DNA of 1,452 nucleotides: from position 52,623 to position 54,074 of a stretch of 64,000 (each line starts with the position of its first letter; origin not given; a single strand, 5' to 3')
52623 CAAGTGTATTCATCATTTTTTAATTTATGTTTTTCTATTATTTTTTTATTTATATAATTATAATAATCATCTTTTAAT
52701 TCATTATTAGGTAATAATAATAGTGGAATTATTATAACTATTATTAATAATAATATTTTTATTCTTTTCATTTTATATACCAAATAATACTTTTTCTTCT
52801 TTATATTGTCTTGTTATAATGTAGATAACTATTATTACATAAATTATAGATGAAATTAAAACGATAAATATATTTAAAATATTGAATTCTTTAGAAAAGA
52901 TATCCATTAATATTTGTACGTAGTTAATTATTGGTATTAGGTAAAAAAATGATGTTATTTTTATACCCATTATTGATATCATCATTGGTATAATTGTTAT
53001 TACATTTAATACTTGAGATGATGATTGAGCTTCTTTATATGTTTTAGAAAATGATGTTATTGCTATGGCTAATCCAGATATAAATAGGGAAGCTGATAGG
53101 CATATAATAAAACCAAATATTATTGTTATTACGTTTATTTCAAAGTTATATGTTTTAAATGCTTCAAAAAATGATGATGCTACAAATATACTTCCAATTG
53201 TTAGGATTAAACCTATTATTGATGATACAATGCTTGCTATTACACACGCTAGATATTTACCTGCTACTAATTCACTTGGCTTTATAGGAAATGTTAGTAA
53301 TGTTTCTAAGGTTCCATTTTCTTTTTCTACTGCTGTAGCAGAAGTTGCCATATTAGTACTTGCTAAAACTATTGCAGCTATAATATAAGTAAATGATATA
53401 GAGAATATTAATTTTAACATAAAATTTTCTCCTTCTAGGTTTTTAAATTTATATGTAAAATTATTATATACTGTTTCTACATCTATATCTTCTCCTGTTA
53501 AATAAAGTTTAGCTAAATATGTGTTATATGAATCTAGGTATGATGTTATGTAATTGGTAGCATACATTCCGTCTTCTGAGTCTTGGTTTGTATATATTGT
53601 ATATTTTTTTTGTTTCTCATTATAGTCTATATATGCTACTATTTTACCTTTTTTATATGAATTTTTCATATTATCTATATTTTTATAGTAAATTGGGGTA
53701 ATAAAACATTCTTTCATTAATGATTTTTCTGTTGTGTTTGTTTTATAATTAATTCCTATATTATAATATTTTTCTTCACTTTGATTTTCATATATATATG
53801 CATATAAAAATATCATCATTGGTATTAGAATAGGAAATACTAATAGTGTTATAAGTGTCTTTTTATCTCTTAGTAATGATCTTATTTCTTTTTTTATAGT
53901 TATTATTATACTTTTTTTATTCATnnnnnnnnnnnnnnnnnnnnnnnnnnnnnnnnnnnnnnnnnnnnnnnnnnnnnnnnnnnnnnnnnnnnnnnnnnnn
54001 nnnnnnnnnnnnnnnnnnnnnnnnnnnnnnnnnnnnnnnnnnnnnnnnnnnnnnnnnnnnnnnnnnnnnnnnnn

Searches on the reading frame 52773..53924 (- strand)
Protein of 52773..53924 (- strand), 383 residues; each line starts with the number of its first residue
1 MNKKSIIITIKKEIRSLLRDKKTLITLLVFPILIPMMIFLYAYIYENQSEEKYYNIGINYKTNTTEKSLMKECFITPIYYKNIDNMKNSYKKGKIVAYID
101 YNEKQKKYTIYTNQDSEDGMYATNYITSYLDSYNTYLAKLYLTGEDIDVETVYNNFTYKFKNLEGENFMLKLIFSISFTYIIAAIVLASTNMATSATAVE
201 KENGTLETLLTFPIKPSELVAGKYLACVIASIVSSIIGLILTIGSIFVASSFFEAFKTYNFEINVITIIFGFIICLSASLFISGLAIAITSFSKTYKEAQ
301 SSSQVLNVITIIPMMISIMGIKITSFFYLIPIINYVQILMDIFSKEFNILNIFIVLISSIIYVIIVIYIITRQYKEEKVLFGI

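Call 97: search_protein_families(library=pfam, proteins=[window:52773-53924:-], max_evalue=0.000001)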
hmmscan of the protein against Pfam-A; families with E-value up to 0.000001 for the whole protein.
window:52773-53924:- (383 aa): 2 families
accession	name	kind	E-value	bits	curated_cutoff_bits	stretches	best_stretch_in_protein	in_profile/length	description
PF12698.13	ABC2_membrane_3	-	2.3e-23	83.3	31.6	1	21-368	1-347/347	ABC-2 family transporter protein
PF12679.13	ABC2_membrane_2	-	6.4e-16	58.9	27.2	1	10-369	4-277/283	ABC-2 family transporter protein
